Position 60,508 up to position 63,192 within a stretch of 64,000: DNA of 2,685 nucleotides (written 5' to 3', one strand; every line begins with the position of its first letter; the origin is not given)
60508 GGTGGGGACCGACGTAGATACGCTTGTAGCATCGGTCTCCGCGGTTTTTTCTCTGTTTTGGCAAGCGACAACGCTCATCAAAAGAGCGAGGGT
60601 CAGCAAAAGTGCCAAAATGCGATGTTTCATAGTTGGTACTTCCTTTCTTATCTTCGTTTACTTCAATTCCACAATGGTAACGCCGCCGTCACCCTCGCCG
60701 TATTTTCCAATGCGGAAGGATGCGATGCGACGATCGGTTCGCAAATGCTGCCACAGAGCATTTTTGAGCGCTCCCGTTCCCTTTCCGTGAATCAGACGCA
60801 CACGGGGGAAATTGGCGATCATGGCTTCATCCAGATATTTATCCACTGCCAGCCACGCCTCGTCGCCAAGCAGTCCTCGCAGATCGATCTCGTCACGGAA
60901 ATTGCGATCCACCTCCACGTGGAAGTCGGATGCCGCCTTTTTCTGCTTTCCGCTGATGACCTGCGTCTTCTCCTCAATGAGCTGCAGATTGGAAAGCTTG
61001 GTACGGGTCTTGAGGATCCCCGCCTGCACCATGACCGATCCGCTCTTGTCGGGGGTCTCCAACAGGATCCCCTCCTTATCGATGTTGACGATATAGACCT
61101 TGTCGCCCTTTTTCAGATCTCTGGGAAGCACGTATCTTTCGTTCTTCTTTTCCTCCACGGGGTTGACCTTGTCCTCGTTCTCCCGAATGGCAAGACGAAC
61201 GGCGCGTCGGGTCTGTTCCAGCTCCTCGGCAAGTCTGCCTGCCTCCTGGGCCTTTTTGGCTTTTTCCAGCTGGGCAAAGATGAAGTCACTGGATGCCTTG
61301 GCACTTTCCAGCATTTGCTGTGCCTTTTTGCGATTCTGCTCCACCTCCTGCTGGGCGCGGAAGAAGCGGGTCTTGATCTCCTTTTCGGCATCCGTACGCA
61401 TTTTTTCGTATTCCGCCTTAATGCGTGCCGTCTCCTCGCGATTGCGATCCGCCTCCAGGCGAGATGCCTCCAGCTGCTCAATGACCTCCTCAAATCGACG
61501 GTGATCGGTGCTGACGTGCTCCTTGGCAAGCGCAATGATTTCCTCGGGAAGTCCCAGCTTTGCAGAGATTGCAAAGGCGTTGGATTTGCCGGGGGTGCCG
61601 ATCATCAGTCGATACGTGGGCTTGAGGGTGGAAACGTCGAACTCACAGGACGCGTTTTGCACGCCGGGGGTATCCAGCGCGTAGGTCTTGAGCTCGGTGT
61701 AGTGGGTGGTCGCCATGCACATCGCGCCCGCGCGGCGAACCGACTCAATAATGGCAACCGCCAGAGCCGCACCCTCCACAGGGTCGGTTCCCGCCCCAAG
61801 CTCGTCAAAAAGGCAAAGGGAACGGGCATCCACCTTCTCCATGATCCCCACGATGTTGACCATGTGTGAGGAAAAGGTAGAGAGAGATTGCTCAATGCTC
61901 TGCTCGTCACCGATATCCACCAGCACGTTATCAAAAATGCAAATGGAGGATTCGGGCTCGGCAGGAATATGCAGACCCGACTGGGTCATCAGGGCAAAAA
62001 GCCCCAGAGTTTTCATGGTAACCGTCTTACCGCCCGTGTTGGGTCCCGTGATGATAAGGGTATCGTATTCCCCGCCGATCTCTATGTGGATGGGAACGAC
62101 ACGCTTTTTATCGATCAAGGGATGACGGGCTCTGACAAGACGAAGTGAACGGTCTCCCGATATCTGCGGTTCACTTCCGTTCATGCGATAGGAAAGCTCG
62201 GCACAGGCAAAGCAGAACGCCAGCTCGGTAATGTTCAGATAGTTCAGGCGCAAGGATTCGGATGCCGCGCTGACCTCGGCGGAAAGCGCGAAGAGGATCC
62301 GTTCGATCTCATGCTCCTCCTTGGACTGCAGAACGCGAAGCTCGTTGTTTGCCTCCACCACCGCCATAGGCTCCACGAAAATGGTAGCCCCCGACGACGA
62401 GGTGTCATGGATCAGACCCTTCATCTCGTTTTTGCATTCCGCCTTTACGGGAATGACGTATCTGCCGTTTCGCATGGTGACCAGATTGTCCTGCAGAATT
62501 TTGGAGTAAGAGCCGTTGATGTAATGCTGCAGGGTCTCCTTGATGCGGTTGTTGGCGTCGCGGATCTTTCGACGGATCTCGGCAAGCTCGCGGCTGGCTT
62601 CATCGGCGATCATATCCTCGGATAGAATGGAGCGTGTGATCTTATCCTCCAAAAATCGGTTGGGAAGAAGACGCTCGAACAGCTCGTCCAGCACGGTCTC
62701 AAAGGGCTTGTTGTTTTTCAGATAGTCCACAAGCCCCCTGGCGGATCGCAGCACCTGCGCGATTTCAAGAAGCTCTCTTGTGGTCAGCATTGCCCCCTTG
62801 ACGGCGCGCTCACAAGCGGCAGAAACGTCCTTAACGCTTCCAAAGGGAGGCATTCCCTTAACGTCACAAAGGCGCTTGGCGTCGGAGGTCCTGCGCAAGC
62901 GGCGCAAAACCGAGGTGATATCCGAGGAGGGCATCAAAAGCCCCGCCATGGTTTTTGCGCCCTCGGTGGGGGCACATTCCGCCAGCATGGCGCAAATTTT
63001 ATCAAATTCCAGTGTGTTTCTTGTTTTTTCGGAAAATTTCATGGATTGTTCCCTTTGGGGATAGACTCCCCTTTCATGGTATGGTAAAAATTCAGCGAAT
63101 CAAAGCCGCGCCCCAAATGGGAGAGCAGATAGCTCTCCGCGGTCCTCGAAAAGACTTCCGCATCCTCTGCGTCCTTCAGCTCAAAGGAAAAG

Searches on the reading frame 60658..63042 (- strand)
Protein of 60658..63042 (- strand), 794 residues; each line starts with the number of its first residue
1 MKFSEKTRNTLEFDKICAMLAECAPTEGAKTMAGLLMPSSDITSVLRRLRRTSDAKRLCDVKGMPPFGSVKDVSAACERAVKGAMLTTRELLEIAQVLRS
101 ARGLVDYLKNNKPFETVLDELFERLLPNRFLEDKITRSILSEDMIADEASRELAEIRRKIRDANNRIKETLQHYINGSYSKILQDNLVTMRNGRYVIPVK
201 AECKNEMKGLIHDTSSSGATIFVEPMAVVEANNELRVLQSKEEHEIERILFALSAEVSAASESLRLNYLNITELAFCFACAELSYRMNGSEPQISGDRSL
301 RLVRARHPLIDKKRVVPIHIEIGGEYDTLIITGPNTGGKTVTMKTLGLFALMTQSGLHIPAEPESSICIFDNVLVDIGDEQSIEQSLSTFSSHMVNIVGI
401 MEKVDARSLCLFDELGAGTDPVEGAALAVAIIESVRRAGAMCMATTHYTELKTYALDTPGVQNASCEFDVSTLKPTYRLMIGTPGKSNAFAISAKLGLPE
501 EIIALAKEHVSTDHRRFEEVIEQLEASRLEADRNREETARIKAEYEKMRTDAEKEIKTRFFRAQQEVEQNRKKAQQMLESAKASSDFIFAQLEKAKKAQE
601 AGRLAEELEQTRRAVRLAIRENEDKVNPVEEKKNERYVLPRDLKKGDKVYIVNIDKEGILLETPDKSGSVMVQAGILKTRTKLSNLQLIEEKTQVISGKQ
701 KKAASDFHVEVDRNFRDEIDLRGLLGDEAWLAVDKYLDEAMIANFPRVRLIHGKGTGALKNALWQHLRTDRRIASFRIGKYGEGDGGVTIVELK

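Call 15: search_protein_families(library=pfam, proteins=[window:60658-63042:-], max_evalue=0.001)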
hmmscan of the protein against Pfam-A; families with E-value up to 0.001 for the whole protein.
window:60658-63042:- (794 aa): 3 families
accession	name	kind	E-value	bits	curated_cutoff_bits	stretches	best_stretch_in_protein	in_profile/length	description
PF00488.27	MutS_V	-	1.5e-33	116.8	30.2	1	329-510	1-184/188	MutS domain V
PF01713.27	Smr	-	9.7e-23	80.6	25.7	1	719-794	1-77/77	Smr domain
PF20297.4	MSSS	-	2.6e-11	43.4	26.8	1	646-686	2-42/42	MutS2 and Smr-associated SH3 domain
